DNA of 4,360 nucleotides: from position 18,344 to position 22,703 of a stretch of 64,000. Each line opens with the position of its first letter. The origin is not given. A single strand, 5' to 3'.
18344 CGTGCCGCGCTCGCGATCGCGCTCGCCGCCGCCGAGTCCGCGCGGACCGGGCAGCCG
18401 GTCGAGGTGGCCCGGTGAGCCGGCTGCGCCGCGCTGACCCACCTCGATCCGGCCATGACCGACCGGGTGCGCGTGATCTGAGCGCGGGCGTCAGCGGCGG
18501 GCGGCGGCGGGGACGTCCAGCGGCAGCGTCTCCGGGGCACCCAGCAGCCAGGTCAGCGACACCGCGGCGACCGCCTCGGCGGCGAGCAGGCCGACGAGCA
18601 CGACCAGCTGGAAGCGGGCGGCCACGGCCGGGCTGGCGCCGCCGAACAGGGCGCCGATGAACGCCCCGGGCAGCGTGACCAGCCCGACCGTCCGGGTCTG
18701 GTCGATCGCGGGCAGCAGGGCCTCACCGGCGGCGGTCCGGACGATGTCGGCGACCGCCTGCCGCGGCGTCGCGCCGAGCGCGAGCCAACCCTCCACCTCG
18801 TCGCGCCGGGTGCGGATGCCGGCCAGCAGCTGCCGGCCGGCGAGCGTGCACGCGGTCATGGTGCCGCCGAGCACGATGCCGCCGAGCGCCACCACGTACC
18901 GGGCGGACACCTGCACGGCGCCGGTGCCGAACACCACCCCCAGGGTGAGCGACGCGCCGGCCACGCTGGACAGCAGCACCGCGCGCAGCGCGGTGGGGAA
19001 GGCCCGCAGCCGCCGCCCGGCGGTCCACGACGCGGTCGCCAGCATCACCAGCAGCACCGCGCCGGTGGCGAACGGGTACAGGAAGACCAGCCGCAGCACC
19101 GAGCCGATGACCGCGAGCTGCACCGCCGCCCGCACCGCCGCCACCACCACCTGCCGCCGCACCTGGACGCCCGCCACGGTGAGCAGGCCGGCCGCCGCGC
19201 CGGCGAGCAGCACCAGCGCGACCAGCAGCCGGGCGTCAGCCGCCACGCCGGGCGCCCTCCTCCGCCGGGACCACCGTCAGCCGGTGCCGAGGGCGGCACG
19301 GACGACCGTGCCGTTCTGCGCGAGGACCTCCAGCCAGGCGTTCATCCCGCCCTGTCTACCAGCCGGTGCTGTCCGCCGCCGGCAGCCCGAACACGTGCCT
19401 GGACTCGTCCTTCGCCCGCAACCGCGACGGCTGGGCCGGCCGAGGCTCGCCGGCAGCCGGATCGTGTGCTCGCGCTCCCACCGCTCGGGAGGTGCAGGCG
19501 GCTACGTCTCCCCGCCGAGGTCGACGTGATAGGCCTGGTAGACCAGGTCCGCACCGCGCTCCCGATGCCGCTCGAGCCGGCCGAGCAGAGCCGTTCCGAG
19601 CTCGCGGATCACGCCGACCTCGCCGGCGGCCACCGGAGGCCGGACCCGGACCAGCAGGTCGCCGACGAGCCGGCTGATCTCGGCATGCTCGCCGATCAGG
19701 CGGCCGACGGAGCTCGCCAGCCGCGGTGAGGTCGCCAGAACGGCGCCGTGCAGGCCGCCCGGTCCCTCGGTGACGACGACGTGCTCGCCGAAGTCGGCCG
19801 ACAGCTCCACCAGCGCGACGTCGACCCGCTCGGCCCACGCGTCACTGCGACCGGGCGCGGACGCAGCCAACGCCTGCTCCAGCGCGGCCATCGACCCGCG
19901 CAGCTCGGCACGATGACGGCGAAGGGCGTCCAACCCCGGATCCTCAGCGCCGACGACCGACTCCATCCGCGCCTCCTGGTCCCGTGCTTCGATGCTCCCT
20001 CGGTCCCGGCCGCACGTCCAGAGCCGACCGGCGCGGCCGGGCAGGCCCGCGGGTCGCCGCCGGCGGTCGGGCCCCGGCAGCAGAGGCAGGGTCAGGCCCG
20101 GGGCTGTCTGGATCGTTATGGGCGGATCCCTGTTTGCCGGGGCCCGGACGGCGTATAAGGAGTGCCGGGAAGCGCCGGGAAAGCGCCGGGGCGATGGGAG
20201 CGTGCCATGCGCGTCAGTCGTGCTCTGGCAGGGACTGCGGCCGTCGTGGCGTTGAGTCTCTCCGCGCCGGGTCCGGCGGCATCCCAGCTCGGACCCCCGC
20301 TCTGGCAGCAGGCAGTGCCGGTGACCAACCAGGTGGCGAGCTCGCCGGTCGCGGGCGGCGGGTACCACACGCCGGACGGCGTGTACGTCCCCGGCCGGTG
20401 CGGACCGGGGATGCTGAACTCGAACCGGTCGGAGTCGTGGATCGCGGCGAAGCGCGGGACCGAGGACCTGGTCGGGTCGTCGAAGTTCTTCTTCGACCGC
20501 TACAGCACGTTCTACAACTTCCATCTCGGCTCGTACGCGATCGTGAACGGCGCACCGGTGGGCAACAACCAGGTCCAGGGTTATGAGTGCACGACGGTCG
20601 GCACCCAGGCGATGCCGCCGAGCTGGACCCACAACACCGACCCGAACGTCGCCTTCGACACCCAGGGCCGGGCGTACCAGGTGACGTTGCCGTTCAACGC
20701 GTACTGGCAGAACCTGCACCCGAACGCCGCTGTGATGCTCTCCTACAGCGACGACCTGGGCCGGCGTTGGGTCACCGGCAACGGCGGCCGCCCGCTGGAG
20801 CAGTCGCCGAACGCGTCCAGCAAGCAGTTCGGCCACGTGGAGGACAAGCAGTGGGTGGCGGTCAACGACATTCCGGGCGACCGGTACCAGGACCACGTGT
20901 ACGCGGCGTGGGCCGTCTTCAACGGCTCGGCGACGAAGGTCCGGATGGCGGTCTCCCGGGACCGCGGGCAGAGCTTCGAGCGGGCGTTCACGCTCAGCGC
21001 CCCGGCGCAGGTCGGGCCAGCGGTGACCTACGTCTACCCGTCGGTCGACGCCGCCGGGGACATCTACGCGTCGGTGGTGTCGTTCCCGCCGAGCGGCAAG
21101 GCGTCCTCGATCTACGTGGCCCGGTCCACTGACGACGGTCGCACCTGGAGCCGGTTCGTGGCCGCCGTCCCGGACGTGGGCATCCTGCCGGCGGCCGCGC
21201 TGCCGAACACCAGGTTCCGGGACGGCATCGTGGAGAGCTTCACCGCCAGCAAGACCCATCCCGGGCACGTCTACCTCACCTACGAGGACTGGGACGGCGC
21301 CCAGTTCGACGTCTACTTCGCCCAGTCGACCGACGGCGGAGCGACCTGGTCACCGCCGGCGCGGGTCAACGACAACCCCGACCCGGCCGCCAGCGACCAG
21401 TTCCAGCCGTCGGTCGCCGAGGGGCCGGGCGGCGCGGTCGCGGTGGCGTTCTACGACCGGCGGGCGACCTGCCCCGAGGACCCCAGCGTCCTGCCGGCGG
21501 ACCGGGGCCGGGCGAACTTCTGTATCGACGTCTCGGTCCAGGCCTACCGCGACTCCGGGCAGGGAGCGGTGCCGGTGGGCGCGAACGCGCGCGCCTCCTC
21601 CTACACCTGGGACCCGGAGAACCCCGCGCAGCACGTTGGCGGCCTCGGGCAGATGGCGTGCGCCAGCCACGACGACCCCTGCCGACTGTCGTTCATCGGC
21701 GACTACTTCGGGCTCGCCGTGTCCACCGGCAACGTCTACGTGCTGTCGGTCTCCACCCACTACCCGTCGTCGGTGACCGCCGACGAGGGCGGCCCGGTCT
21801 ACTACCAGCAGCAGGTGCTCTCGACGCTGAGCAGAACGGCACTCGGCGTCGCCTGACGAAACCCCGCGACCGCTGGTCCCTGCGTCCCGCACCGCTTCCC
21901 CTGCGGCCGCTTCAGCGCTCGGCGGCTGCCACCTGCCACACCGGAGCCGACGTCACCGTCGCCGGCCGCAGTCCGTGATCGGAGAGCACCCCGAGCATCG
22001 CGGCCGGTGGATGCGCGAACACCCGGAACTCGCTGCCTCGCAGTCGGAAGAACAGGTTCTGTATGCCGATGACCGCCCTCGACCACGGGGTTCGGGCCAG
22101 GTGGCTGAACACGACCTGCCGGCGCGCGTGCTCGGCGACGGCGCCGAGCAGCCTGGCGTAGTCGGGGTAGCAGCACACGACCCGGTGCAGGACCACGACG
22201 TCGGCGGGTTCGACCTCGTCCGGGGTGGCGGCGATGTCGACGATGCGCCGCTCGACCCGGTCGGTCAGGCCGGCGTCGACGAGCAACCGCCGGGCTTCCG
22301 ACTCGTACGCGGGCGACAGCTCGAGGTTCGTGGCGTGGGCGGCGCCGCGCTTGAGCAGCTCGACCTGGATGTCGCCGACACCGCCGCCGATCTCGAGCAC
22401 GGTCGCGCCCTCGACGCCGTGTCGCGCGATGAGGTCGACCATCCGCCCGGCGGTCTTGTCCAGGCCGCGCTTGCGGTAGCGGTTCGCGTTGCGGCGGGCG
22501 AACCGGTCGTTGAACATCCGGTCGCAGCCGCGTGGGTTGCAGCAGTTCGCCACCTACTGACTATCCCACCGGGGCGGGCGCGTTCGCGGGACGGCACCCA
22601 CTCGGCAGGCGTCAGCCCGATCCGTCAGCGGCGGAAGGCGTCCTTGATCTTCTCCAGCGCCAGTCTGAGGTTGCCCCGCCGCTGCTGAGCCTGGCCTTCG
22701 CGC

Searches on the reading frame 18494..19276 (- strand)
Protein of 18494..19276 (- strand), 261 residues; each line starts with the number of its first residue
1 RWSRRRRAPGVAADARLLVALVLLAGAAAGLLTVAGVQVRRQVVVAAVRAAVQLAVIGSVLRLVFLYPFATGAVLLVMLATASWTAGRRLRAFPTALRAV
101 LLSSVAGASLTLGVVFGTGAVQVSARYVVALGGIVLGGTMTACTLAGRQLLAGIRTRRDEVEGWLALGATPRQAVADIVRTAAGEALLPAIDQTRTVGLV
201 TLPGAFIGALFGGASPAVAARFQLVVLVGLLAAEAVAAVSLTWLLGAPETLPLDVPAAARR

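Call 56: search_protein_families(library=pfam, max_evalue=0.0001, proteins=[window:18494-19276:-])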
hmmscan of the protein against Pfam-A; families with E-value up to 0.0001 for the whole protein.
window:18494-19276:- (261 aa): 1 family
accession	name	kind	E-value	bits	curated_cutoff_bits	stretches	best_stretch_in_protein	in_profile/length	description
PF03649.18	UPF0014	-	3.9e-55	187.3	22.6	1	18-245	4-237/242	Uncharacterised protein family (UPF0014)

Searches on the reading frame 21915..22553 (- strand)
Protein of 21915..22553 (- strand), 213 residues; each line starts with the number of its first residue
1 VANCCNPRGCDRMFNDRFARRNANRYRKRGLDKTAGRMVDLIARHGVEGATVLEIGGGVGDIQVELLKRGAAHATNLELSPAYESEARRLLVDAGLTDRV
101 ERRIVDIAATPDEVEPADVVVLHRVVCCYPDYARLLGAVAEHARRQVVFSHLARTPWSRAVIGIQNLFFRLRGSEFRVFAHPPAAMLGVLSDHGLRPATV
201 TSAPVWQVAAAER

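Call 56: search_protein_families(library=pfam, max_evalue=0.0001, proteins=[window:21915-22553:-])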
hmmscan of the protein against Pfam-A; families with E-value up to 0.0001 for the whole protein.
window:21915-22553:- (213 aa): 5 families
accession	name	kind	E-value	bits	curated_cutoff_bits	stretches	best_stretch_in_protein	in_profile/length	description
PF13649.12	Methyltransf_25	-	2.8e-07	31.6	27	1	52-143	1-93/97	Methyltransferase domain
PF13489.12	Methyltransf_23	-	9.7e-07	29.1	27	1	37-151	8-118/164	Methyltransferase domain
PF08242.18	Methyltransf_12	-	4.8e-06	27.7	30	1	53-145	1-94/98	Methyltransferase domain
PF08241.18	Methyltransf_11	-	8.2e-06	26.8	21.2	1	53-141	1-85/95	Methyltransferase domain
PF13847.12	Methyltransf_31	-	2.6e-05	24.4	27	1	48-149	3-107/145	Methyltransferase domain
